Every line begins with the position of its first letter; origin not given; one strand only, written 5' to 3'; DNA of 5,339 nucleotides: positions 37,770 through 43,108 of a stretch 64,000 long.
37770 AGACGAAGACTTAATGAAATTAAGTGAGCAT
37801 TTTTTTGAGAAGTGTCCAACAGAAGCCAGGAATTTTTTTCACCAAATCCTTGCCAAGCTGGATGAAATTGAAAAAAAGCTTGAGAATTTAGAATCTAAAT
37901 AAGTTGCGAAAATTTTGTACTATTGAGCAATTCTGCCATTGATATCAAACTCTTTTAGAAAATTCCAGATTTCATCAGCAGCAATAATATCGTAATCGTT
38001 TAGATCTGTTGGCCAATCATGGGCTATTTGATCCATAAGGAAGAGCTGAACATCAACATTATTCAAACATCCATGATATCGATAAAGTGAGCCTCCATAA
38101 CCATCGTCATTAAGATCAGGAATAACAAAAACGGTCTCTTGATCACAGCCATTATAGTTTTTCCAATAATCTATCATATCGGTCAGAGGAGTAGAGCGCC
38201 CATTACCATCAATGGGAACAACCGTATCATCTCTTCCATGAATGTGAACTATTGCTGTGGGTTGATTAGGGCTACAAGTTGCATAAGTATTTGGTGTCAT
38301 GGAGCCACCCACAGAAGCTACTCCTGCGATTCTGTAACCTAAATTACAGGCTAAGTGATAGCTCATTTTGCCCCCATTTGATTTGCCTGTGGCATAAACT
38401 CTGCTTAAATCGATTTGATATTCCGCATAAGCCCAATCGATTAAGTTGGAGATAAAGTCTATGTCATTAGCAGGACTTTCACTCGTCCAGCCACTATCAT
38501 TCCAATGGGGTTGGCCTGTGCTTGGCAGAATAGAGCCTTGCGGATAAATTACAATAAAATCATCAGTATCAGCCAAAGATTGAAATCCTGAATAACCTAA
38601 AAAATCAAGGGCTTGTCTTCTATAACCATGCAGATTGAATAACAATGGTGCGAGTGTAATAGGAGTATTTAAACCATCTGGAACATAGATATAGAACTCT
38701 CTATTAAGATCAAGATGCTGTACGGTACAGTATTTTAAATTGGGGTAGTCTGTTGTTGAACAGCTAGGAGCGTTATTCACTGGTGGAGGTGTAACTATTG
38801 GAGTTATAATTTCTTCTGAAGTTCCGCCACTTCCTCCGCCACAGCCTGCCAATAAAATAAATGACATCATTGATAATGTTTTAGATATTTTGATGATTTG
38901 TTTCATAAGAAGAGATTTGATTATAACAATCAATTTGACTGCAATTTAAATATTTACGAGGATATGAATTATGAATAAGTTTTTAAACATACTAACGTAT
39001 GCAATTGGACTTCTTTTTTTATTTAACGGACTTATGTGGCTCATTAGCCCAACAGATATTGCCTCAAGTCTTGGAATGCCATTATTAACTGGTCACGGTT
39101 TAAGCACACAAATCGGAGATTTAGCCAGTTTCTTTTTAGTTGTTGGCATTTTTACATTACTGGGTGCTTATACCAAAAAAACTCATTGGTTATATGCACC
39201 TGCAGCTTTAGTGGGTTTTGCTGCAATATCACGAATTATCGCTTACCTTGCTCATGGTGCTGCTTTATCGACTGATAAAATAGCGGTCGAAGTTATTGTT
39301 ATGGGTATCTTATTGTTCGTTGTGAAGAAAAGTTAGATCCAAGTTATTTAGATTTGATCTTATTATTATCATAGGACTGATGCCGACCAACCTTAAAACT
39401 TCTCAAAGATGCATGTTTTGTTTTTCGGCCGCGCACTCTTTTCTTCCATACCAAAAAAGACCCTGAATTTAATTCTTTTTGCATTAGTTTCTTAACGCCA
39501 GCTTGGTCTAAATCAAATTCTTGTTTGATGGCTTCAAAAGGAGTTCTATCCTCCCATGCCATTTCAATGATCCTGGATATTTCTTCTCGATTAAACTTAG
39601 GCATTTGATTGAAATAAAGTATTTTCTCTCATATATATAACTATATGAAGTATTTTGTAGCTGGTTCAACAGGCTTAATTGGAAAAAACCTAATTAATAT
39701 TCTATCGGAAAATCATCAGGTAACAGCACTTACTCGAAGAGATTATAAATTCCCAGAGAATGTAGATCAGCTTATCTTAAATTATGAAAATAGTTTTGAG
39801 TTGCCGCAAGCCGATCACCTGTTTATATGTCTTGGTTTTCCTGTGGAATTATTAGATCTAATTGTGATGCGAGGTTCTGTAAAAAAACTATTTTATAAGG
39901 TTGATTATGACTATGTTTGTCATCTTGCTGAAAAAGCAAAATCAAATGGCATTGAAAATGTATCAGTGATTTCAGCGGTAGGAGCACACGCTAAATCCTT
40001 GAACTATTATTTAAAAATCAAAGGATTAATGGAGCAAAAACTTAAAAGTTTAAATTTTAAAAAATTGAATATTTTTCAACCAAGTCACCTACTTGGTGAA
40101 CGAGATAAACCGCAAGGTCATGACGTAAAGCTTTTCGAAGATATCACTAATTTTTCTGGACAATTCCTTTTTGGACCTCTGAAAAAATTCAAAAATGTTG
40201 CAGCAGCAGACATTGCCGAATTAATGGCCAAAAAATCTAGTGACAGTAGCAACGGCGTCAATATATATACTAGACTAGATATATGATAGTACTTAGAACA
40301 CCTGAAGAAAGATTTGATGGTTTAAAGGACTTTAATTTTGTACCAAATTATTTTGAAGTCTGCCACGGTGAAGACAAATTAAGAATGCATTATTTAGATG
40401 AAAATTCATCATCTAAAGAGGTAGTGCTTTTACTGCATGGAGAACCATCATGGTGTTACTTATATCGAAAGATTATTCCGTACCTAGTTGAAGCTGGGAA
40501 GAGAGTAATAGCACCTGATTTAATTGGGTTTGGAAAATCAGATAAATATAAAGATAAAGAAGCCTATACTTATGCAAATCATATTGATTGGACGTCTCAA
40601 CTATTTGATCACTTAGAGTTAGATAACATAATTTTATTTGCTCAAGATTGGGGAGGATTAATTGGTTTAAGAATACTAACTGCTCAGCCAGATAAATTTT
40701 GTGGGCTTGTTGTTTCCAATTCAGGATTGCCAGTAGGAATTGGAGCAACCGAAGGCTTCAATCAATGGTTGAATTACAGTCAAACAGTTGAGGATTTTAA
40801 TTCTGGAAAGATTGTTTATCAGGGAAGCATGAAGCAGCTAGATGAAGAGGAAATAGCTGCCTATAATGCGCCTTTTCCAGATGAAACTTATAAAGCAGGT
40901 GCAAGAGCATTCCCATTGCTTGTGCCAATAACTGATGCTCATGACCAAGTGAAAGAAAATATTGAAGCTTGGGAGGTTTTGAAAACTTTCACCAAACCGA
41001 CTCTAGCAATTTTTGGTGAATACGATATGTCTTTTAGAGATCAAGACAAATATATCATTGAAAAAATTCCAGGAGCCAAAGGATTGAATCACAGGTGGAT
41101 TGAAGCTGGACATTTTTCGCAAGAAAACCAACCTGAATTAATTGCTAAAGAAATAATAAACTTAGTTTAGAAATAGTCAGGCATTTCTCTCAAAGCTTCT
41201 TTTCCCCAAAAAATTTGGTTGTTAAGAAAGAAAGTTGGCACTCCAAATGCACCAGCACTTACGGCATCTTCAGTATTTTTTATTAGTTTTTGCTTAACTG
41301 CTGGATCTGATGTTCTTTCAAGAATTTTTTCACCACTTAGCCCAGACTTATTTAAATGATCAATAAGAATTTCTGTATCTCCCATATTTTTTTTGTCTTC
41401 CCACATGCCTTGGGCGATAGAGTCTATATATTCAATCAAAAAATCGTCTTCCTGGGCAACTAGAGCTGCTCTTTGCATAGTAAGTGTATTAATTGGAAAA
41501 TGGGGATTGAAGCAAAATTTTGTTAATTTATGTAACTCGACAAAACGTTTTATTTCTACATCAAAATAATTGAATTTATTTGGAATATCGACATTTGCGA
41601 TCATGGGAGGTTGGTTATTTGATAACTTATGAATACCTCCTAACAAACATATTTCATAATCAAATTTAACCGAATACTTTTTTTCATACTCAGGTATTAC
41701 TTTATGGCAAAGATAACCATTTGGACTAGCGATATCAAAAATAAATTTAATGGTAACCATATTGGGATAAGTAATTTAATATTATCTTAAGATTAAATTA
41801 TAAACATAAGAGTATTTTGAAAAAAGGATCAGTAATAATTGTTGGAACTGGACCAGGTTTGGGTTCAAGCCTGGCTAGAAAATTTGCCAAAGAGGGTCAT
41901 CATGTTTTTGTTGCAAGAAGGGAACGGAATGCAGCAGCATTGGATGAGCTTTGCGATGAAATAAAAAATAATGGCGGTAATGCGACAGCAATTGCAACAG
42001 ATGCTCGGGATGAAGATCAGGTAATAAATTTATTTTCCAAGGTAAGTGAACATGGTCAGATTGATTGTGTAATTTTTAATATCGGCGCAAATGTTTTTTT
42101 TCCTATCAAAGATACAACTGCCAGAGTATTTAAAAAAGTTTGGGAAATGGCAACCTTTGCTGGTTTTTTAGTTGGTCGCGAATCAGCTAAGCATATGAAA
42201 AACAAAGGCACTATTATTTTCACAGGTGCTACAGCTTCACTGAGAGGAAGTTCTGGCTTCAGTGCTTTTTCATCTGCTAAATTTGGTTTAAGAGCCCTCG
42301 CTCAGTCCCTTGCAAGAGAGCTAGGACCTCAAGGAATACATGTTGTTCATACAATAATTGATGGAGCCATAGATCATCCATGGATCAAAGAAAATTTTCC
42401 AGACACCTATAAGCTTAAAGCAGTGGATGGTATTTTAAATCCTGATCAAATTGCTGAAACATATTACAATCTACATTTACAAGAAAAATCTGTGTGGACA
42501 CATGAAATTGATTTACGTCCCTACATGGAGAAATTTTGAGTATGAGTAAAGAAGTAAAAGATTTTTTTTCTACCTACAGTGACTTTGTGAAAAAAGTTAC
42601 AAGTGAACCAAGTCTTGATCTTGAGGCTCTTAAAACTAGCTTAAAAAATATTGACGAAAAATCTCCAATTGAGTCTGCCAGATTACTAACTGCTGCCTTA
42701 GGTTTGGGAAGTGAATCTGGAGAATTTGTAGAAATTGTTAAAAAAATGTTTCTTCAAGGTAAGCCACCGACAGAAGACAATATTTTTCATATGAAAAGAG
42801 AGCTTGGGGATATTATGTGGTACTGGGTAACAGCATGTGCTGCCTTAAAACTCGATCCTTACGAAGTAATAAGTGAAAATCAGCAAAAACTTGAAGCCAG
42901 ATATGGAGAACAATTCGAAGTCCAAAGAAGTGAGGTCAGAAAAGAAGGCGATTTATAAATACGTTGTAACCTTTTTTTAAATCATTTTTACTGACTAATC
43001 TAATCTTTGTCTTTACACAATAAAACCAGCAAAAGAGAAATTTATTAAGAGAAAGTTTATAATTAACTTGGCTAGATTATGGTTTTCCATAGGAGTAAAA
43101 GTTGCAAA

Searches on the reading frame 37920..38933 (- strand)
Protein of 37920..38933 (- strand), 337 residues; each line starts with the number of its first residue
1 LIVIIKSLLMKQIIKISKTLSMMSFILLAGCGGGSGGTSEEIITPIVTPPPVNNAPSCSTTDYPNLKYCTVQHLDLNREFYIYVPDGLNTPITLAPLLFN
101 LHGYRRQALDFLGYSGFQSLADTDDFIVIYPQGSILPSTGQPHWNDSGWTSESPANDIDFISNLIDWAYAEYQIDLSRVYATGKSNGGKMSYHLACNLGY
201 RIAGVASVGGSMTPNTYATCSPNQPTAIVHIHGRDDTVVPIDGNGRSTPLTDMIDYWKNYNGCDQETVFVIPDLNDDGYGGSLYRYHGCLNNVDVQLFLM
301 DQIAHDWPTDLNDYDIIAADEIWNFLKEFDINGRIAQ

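Call 59: search_protein_families(library=pfam, proteins=[window:37920-38933:-])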
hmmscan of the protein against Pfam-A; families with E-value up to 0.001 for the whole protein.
window:37920-38933:- (337 aa): 3 families
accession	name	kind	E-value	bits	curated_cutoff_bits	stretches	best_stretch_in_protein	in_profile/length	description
PF02230.22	Abhydrolase_2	-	1.5e-07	32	23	1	156-242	85-173/217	Phospholipase/Carboxylesterase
PF10503.15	Esterase_PHB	-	1.3e-05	25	23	1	82-221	5-141/219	Esterase PHB depolymerase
PF00326.27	Peptidase_S9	-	8.1e-05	22.6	22.6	1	122-196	11-83/213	Prolyl oligopeptidase family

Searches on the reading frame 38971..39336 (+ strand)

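Call 58: search_protein_families(library=pfam, proteins=[window:38971-39336:+])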
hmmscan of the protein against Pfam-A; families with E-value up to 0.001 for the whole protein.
window:38971-39336:+ (121 aa): 1 family
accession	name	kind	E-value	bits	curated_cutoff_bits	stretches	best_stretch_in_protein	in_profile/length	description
PF14248.12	DUF4345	-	0.00036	21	26.5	1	5-115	2-116/119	Domain of unknown function (DUF4345)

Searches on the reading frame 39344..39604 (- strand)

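Call 65: search_protein_families(library=pfam, proteins=[window:39344-39604:-])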
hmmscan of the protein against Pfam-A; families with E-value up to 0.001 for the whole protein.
window:39344-39604:- (86 aa): 1 family
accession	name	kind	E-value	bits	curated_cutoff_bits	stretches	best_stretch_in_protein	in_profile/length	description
PF10985.13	DUF2805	-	1.6e-29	102.5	22.5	1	10-77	1-68/71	Protein of unknown function (DUF2805)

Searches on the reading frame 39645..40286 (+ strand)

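Call 32: search_protein_families(library=pfam, proteins=[window:39645-40286:+])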
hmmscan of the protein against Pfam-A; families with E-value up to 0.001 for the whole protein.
window:39645-40286:+ (213 aa): 2 families
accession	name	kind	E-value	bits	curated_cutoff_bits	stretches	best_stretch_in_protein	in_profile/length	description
PF01370.27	Epimerase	-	1.8e-06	28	20.9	1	4-98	2-74/240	NAD dependent epimerase/dehydratase family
PF13460.12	NAD_binding_10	-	2.5e-06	27.9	27.2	1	7-194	1-177/184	NAD(P)H-binding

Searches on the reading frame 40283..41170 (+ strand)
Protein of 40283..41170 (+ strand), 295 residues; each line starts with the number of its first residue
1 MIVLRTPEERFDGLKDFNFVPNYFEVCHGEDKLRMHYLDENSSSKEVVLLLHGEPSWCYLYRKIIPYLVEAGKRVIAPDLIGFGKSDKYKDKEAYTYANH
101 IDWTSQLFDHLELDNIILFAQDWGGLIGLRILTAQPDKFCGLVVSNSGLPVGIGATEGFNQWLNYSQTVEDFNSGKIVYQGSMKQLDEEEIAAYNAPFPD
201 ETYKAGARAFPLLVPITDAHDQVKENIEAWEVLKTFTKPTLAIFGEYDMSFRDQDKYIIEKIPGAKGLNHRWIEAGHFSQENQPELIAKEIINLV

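Call 32: search_protein_families(library=pfam, proteins=[window:40283-41170:+])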
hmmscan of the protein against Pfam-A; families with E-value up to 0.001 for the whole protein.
window:40283-41170:+ (295 aa): 4 families
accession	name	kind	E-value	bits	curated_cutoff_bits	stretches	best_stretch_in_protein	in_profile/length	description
PF00561.26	Abhydrolase_1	-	1.6e-24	87.4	25.8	1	47-282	2-243/245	alpha/beta hydrolase fold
PF12697.13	Abhydrolase_6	-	1.6e-12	49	26.3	1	48-289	1-216/217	Alpha/beta hydrolase family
PF12146.15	Hydrolase_4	-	3.1e-12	46.8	27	1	43-249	2-203/239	Serine aminopeptidase, S33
PF06342.18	DUF1057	-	0.00097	18.7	21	0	37-147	25-135/297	Alpha/beta hydrolase of unknown function (DUF1057)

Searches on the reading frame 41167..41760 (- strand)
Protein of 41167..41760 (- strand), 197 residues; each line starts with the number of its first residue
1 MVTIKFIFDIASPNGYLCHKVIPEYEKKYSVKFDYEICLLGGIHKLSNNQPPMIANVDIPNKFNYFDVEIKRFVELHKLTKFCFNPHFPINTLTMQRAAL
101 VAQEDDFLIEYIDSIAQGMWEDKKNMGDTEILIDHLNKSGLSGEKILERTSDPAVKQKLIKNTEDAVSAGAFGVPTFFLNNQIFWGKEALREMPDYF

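Call 32: search_protein_families(library=pfam, proteins=[window:41167-41760:-])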
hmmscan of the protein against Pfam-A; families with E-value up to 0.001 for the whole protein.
window:41167-41760:- (197 aa): 1 family
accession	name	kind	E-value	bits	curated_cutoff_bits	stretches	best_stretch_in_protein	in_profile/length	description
PF01323.26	DSBA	-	3.9e-28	99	25.6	1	3-192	1-185/191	DSBA-like thioredoxin domain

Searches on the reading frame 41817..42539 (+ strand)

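Call 32: search_protein_families(library=pfam, proteins=[window:41817-42539:+])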
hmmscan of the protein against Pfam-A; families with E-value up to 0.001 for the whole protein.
window:41817-42539:+ (240 aa): 5 families
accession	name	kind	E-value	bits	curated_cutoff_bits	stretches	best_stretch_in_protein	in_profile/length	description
PF00106.31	adh_short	-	4.2e-34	118.2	26.6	1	6-178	3-176/195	short chain dehydrogenase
PF13561.12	adh_short_C2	-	5e-27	95.4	27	1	14-192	7-183/236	Enoyl-(Acyl carrier protein) reductase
PF08659.16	KR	-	1.1e-09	38.9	22.6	1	4-167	1-165/180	KR domain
PF23441.1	SDR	-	1.2e-07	31.9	27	1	4-202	8-211/258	SDR-like rossmann domain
PF05368.20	NmrA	-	0.00052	20.2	27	0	3-76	2-70/298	NmrA-like family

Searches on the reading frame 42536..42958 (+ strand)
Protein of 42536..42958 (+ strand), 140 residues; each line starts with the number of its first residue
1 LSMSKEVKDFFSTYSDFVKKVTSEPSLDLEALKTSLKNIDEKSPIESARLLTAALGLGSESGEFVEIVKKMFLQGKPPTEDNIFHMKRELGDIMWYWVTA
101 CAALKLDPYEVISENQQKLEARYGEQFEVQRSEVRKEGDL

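Call 59: search_protein_families(library=pfam, proteins=[window:42536-42958:+])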
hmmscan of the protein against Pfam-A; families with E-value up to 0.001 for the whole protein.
window:42536-42958:+ (140 aa): 1 family
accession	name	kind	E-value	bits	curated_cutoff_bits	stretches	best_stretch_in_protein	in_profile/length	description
PF03819.22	MazG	-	8.8e-08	32.7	22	1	53-123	6-70/74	MazG nucleotide pyrophosphohydrolase domain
